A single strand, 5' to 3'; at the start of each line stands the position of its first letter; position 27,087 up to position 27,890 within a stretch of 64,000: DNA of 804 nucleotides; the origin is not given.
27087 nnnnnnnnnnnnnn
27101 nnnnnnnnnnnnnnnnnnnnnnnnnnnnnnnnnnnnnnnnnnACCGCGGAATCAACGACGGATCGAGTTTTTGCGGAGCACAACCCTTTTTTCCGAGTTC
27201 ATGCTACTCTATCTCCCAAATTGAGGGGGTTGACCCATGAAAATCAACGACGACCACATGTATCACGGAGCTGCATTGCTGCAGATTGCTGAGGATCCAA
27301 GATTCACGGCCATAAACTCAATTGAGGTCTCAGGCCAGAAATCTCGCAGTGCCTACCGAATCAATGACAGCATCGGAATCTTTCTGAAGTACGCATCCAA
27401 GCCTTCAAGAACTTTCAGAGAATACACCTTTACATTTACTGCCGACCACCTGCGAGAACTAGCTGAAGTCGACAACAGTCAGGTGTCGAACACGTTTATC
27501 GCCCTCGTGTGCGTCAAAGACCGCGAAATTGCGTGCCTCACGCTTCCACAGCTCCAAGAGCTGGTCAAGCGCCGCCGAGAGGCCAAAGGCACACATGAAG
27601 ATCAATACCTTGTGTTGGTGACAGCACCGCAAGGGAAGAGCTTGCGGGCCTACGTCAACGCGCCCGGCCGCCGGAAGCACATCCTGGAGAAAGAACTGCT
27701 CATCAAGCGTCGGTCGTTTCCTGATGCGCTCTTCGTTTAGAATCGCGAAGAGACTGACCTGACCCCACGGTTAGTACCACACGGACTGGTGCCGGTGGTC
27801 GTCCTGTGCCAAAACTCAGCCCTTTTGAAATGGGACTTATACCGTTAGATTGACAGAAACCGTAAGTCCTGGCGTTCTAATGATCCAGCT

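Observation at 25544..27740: Mini-island with a PD-(D/E)xK nuclease protein (paralog A), a 62-aa basic protein and a 167-aa protein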

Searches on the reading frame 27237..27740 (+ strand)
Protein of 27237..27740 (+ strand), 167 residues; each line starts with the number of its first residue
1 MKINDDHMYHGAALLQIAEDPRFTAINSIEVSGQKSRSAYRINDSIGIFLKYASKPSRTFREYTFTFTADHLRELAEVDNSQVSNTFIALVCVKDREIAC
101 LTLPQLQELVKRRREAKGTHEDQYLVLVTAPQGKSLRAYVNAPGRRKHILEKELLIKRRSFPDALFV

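Call 3: search_protein_families(library=pfam, proteins=[window:27237-27740:+], max_evalue=0.1)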
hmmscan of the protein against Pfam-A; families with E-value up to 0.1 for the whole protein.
window:27237-27740:+ (167 aa): 1 family
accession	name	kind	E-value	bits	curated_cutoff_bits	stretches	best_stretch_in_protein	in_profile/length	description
PF22547.2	2H-SAK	-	0.089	13.5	27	0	115-149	80-114/124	Swiss Army Knife, 2H phosphoesterase domain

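Call 4: search_protein_families(library=padloc, proteins=[window:27237-27740:+], max_evalue=0.1)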
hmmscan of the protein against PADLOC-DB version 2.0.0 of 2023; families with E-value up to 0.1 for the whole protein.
window:27237-27740:+ (167 aa): 0 families

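Call 5: search_protein_families(library=ncbifam, proteins=[window:27237-27740:+], max_evalue=0.1)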
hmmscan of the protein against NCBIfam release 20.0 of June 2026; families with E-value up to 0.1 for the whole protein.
window:27237-27740:+ (167 aa): 0 families

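Call 21: find_homologous_proteins(query=window:27237-27740:+)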
Query window:27237-27740:+ (167 aa): 199 proteins with E <= 0.001 among 270 candidates; the best 120 are listed.
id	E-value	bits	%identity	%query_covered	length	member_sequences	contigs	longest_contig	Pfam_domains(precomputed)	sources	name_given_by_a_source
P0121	7.6e-104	362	100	100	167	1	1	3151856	-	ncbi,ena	-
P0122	4.3e-93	327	93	100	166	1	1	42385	-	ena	-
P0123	1.7e-82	293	84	100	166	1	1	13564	-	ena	-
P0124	7.0e-82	291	83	100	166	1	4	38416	-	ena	-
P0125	1.2e-80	287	81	100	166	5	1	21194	-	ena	-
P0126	5.6e-79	282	78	99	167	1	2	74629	-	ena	-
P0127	8.2e-77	275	78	100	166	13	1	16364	-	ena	-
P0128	2.1e-76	273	79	99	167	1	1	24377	-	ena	-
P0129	2.7e-74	266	77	99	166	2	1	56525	-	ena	-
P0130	8.9e-74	265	77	99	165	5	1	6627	-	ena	-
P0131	1.0e-73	264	77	100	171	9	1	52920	-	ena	-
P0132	8.5e-73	261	73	100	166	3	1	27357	-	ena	-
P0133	5.3e-72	259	74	100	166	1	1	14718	-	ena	-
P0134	1.2e-71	258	74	100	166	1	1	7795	-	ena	-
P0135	3.2e-71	256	75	100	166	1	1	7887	-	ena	-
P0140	4.6e-70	253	73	100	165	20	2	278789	-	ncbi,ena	-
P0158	1.0e-61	225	68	99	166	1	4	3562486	-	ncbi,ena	-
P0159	3.6e-60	220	63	99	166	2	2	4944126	-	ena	-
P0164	1.2e-57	212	57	99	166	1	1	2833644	-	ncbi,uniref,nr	ncbi:hypothetical protein [Burkholderia savannae]|uniref:hypothetical protein n=1 Tax=Burkholderia s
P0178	3.4e-55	204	56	99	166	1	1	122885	-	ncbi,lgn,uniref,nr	ncbi:hypothetical protein [Mitsuaria sp. GD03876]|uniref:hypothetical protein n=1 Tax=Mitsuaria sp. 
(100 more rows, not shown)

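Call 22: find_encoding_contigs(protein=P0121, flank=10000, max_places=3)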
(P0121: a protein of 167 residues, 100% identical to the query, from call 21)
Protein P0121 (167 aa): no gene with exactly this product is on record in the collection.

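Call 24: find_encoding_contigs(protein=P0164, flank=6000, max_places=2)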
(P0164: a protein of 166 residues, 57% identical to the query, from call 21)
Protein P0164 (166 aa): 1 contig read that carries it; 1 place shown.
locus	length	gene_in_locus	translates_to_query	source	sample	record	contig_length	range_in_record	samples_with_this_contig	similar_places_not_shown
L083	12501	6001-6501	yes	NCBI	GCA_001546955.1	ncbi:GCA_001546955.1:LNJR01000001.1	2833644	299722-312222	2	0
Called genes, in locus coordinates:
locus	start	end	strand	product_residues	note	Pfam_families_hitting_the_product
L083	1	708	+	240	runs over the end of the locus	PF00445:Ribonuclease_T2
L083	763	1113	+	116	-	-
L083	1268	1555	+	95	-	-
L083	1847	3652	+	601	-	PF13424:TPR_12 (faint), PF21033:RMD1-3 (faint), PF00515:TPR_1 (faint), PF07719:TPR_2 (faint), PF13181:TPR_8 (faint), PF13428:TPR_14 (faint), PF13431:TPR_17 (weak), PF13414:TPR_11 (weak), +4 more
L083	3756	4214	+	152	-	-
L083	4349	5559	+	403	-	PF01527:HTH_Tnp_1, PF13384:HTH_23 (faint), PF13518:HTH_28 (faint), PF13551:HTH_29 (faint), PF13276:HTH_21, PF00665:rve, PF13683:rve_3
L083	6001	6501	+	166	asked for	-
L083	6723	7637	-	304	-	PF04960:Glutaminase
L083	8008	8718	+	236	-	PF00072:Response_reg, PF00486:Trans_reg_C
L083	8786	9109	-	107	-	-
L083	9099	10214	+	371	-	PF00512:HisKA, PF02518:HATPase_c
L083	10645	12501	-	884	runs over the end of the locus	PF01734:Patatin, PF07244:POTRA (weak), PF01103:Omp85, PF19143:Omp85_2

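Call 25: find_encoding_contigs(protein=P0122, flank=6000, max_places=2)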
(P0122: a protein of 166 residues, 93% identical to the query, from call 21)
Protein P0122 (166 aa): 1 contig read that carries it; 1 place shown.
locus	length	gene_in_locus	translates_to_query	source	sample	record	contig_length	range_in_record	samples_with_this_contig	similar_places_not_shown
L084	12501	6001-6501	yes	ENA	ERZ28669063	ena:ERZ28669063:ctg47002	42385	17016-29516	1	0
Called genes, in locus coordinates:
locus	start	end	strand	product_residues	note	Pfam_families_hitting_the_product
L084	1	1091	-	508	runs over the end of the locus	PF12161:HsdM_N, PF02384:N6_Mtase, PF01170:UPF0020 (faint), PF07669:Eco57I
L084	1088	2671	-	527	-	PF01420:Methylase_S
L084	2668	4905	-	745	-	PF04851:ResIII, PF18766:SWI2_SNF2 (weak), PF08463:EcoEI_R_C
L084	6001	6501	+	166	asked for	-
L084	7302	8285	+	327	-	PF00145:DNA_methylase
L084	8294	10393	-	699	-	PF13589:HATPase_c_3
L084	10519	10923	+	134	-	PF03852:Vsr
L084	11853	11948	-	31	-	-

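Call 36: find_encoding_contigs(protein=P0140, flank=6000, max_places=3)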
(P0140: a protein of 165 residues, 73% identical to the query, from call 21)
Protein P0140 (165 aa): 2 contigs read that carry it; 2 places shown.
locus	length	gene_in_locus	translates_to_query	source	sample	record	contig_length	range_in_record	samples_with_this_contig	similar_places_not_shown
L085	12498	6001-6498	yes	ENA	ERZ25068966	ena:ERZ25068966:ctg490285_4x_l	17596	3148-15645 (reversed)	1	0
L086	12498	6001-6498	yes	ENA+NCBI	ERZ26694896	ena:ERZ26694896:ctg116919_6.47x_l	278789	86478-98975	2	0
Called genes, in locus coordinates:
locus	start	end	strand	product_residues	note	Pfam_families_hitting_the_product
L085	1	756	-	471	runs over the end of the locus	PF00209:SNF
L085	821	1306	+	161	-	-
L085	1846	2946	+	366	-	PF00665:rve (weak)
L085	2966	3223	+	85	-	PF13683:rve_3, PF13333:rve_2 (weak)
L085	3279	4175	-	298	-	-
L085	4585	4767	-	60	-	PF13333:rve_2, PF13683:rve_3 (weak)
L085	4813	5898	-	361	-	PF02371:Transposase_20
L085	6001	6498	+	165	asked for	-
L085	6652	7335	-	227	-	PF01695:IstB_IS21, PF00308:Bac_DnaA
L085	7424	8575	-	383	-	PF22483:Mu-transpos_C_2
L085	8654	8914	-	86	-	-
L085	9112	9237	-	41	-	-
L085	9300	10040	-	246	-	-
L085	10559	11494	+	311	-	PF13701:DDE_Tnp_1_4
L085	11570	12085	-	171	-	PF07238:PilZ (weak)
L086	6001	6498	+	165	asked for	-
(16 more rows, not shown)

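Call 41: predict_structure(alignment_id=A3)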
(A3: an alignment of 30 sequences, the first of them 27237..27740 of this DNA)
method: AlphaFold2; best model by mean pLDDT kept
length: 167 residues; sequences in the alignment: 30
mean_pLDDT: 89.7   pTM: 0.85
mean pLDDT of the five models: 89.7, 89.5, 88.4, 87.7, 87.2
residues with pLDDT >= 90: 122; 70-90: 35; 50-70: 6; < 50: 4
segments of 3 or more residues with pLDDT < 50: 1-4
pLDDT, mean of each block of 10 residues (from residue 1): 50 89 92 86 93 90 95 91 90 93 96 94 95 95 90 93 91
secondary structure, 60 per line:
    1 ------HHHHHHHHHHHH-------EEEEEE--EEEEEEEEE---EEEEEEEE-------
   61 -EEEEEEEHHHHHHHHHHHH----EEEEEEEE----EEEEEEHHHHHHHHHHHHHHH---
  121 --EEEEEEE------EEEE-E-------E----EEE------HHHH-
elements in order: H7-18 E26-31 E34-42 E46-53 E62-68 H69-80 E85-92 E97-102 H103-117 E123-129 E136-139 E154-156 H163-166

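Call 47: fold_search(model_id=the predicted structure, library=pdb)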
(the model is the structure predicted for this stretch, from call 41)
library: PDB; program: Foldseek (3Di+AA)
matches with E <= 10: 443; with E <= 0.001: 0
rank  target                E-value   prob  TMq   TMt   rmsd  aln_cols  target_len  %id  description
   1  9qcc_Y                2.3e-03  0.97  0.29  0.14  11.1       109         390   14  Activated XauSPARDA filament assembly with bound dsDNA substrate (released 2025-12-17)
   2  9jt2_B                3.2e-03  0.97  0.30  0.14  11.3       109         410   13  substrate-bound NbaSPARDA complexes (released 2025-04-02)
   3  9qcc_A                3.2e-03  0.90  0.29  0.14  10.9       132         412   12  Activated XauSPARDA filament assembly with bound dsDNA substrate (released 2025-12-17)
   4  9qcc_Q                4.3e-03  0.97  0.32  0.15  10.6       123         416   13  Activated XauSPARDA filament assembly with bound dsDNA substrate (released 2025-12-17)
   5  9qcc_M                4.8e-03  0.96  0.29  0.14  10.6       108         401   13  Activated XauSPARDA filament assembly with bound dsDNA substrate (released 2025-12-17)
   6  9jt2_F                5.4e-03  0.98  0.35  0.16   8.9       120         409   11  substrate-bound NbaSPARDA complexes (released 2025-04-02)
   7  9jsz_J                6.5e-03  0.94  0.30  0.15  11.1       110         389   14  active NbaSPARDA complexes (released 2025-04-02)
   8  9vx6_T                7.3e-03  0.90  0.29  0.14  11.6       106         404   12  Helical structure of gRNA-tDNA SPARDA complex (released 2026-01-14)
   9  9vx6_X                7.8e-03  0.89  0.28  0.14  11.6       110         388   14  Helical structure of gRNA-tDNA SPARDA complex (released 2026-01-14)
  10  9vx6_P                1.1e-02  0.80  0.27  0.14  11.4       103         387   13  Helical structure of gRNA-tDNA SPARDA complex (released 2026-01-14)
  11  2wcz_B                1.2e-02  0.97  0.37  0.49   4.8       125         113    8  1.6A resolution structure of Archaeoglobus fulgidus Hjc, a Holliday junction resolvase from an archaeal hyperthermophi (released 2009-03-24)
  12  2wj0_B                1.7e-02  0.94  0.36  0.45   5.1       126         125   10  Crystal structures of Holliday junction resolvases from Archaeoglobus fulgidus bound to DNA substrate (released 2009-05-26)
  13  9qbp_C                2.6e-02  0.63  0.28  0.14   8.6       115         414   11  Crystal structure of Enhydrobacter aerosaccus apo SPARDA complex (released 2025-12-17)
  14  2wcz_A                2.9e-02  0.97  0.39  0.50   4.2       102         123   12  1.6A resolution structure of Archaeoglobus fulgidus Hjc, a Holliday junction resolvase from an archaeal hyperthermophi (released 2009-03-24)
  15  2wj0_A                3.3e-02  0.97  0.38  0.48   4.6       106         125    9  Crystal structures of Holliday junction resolvases from Archaeoglobus fulgidus bound to DNA substrate (released 2009-05-26)
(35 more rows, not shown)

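Call 51: search_protein_families(library=phrogs, proteins=[window:27237-27740:+], max_evalue=0.01)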
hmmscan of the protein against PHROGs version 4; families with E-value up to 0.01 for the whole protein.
window:27237-27740:+ (167 aa): 1 family
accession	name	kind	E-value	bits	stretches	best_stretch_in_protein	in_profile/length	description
phrog_28860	-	unknown function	6.7e-11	43.5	1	1-139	1-125/146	-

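Call 68: find_related_loci(query=A3, collection=viral_contigs, flank=6000)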
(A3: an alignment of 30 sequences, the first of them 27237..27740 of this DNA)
Query A3 (167 aa) in viral_contigs; peptide patterns used: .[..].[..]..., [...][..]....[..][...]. (x = any residue, [..] = any of these).
23 stretches matched a pattern; 4 encode a relative of the query (tblastn E <= 1e-3); 4 distinct loci.
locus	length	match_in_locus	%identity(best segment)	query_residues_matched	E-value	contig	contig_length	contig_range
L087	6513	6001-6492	52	1-166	4e-59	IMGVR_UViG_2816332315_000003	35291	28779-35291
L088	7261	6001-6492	52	1-166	4e-59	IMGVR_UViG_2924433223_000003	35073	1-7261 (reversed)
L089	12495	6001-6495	52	1-166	9e-54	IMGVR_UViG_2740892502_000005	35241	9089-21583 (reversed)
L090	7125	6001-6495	48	1-166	1e-52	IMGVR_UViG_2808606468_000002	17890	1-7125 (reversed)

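Call 71: search_protein_families(library=phrogs, proteins=[L087:660-2732:+, L087:2732-3727:+, L087:4688-5665:+, L089:1659-3872:+, L089:8848-9999:-], max_evalue=0.00001)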
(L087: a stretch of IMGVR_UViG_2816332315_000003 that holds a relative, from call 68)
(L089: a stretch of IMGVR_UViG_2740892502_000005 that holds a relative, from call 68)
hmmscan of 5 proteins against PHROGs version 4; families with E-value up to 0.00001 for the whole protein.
L087:660-2732:+ (690 aa): 2 families
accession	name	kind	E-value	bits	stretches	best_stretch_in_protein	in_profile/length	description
phrog_9261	-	unknown function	4.2e-288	958.7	1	1-690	1-703/703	-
phrog_6128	-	unknown function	3e-89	301.2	2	322-688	798-1197/1200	-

L087:2732-3727:+ (331 aa): 3 families
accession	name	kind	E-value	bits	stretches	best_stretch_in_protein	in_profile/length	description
phrog_19312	-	unknown function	1.9e-62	212.5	1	1-331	1-330/332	-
phrog_9600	-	tail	1e-29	105.1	1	4-290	2-280/330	tail assembly protein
phrog_9998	-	unknown function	1.3e-12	48.7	0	121-316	198-379/401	-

L087:4688-5665:+ (325 aa): 2 families
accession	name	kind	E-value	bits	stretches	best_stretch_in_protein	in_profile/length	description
phrog_6079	-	tail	1.5e-134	450.9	1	1-325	275-604/605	tail protein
phrog_1887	-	tail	1.3e-19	71.6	1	20-322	327-659/670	tail protein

L089:1659-3872:+ (737 aa): 0 families

L089:8848-9999:- (383 aa): 4 families
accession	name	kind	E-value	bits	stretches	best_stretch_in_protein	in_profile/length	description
phrog_1224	-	head and packaging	4.9e-123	412.6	1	117-381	2-266/438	endolysin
phrog_2860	-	head and packaging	1.1e-71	241.6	1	189-376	3-187/189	endolysin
phrog_1493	-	lysis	9.9e-12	45.7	1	109-211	241-335/394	endolysin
phrog_2649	-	lysis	7.4e-07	30.3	1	108-183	163-239/261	endolysin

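Call 85: find_encoding_contigs(protein=P0158, flank=6000, max_places=2)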
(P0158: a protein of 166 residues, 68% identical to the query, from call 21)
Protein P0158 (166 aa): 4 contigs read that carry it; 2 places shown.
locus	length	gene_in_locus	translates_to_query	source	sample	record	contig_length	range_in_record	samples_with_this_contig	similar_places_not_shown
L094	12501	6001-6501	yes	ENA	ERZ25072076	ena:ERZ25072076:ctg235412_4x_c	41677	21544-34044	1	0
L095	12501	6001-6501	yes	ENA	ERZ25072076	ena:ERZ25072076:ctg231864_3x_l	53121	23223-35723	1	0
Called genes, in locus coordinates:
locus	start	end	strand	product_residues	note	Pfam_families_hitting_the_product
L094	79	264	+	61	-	-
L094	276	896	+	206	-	-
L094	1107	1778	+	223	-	PF12762:DDE_Tnp_IS1595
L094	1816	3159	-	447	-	PF04326:SLFN_AlbA_2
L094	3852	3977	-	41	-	-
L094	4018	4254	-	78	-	-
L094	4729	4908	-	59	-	-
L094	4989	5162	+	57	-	-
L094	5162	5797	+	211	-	-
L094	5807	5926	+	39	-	-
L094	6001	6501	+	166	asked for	-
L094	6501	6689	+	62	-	-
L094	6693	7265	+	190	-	PF12760:Zn_ribbon_IS1595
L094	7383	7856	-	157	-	-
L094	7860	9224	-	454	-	PF13175:AAA_15, PF13476:AAA_23 (weak), PF13304:AAA_21, PF13175:AAA_15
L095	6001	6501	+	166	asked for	-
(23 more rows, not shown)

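Call 86: find_encoding_contigs(protein=P0159, flank=6000, max_places=2)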
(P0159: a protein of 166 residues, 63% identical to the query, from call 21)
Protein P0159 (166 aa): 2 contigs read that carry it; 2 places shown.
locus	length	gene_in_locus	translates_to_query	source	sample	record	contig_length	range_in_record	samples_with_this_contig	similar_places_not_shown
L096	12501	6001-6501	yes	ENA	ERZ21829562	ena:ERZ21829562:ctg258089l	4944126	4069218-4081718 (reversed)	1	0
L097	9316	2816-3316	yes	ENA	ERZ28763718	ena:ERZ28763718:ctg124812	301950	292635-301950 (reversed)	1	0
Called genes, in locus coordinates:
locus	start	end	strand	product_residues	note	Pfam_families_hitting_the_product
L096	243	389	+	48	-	-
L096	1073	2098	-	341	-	PF01841:Transglut_core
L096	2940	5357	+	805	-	PF13620:CarboxypepD_reg, PF13715:CarbopepD_reg_2, PF07715:Plug, PF00593:TonB_dep_Rec_b-barrel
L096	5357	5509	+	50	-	-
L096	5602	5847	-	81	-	-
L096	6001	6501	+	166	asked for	-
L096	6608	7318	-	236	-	PF03781:FGE-sulfatase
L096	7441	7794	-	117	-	PF01582:TIR, PF13676:TIR_2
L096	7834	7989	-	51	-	-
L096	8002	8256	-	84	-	-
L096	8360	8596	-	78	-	PF07927:HicA_toxin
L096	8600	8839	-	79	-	PF15919:HicB_lk_antitox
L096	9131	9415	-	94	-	-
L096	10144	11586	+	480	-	PF00140:Sigma70_r1_2 (weak), PF04542:Sigma70_r2, PF04539:Sigma70_r3, PF04545:Sigma70_r4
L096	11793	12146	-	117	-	-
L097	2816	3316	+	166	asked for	-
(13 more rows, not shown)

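Call 87: find_encoding_contigs(protein=P0178, flank=6000, max_places=2)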
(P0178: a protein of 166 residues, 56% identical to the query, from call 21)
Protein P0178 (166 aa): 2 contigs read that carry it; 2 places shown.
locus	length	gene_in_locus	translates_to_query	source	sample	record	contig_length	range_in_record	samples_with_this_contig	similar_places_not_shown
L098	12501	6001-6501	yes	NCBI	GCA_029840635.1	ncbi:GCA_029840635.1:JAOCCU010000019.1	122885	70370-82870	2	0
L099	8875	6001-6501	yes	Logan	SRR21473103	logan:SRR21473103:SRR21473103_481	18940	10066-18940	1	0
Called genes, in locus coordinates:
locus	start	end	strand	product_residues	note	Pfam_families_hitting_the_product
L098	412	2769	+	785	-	-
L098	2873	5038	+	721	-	PF13166:AAA_13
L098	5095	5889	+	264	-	PF13643:DUF4145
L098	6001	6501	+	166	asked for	-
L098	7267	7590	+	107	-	-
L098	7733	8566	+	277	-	PF26109:WHD_BrxR (weak), PF13280:WYL, PF26107:BrxR_CTD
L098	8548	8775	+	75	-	-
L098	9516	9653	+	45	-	-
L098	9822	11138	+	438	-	PF00149:Metallophos, PF12850:Metallophos_2 (faint), PF19976:GAAD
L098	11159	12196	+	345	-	-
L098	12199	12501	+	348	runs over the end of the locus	PF19993:DO-GTPase2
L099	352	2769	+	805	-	-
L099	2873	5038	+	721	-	PF13166:AAA_13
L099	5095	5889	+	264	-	PF13643:DUF4145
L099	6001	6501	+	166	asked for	-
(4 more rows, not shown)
